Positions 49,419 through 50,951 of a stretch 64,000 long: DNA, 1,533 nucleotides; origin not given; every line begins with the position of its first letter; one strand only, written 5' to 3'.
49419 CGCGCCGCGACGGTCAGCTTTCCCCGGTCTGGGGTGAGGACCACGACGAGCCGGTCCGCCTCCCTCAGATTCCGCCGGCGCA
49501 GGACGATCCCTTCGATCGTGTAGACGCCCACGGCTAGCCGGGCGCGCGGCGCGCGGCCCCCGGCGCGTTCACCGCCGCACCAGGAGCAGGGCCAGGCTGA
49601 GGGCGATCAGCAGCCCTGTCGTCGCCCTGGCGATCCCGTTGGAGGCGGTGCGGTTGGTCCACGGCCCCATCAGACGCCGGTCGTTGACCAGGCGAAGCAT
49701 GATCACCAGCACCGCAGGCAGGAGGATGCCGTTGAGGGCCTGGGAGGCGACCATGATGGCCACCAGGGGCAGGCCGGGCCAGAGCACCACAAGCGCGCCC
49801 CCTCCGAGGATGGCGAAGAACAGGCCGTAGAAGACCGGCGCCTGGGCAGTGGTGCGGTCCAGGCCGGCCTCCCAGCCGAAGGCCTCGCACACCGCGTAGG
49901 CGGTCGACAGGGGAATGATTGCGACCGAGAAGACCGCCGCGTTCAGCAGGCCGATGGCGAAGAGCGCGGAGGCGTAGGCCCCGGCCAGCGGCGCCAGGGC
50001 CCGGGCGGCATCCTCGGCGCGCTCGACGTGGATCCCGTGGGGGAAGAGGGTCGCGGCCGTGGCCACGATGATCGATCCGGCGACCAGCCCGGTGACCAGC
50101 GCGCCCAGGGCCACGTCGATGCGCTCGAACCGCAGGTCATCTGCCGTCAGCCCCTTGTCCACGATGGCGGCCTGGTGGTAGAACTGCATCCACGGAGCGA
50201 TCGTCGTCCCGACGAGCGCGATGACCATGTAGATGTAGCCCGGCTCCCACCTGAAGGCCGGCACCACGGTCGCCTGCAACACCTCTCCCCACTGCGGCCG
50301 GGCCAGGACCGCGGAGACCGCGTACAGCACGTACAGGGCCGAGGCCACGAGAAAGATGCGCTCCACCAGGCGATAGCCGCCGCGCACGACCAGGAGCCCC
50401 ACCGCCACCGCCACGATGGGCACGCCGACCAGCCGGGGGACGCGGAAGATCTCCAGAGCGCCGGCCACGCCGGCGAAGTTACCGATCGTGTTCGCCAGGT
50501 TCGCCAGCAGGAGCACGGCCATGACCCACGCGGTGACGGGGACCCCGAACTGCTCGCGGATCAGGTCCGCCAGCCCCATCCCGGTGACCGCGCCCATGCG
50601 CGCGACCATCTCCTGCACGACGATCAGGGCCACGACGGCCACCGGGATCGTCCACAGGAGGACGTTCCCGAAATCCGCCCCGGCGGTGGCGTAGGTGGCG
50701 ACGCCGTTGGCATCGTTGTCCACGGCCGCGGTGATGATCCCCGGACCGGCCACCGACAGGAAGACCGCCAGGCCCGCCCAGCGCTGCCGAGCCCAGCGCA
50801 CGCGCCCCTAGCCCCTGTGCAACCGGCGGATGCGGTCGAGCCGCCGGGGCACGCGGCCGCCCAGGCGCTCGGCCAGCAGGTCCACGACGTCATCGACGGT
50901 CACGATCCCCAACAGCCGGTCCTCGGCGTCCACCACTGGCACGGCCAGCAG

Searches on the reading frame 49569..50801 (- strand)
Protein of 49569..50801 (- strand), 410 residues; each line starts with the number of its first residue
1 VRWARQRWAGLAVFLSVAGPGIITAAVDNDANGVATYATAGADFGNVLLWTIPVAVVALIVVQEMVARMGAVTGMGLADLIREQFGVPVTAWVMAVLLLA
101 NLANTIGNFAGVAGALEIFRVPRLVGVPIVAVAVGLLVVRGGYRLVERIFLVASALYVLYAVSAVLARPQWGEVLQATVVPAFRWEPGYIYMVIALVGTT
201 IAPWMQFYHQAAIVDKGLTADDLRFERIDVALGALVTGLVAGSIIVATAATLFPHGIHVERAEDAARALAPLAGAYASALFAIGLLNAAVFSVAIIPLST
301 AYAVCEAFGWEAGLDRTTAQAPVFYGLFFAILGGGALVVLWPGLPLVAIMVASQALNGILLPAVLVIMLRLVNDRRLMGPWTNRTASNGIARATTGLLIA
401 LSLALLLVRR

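Call 53: search_protein_families(library=ncbifam, proteins=[window:49569-50801:-], max_evalue=0.00001)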
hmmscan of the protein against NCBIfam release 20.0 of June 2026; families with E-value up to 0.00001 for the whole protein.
window:49569-50801:- (410 aa): 3 families
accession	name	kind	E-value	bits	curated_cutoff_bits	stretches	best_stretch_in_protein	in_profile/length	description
NF001923.0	PRK00701.1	subfamily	2.2e-39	135.4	430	1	11-407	30-433/439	Mn(2+) uptake NRAMP transporter MntH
NF037982.1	Nramp_1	equivalog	6.4e-19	68.4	50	2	19-199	1-188/404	Nramp family divalent metal transporter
TIGR01197.1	nramp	subfamily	1.7e-17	63.8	272.5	1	15-213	4-207/390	metal ion transporter, metal ion (Mn2+/Fe2+) transporter (Nramp) family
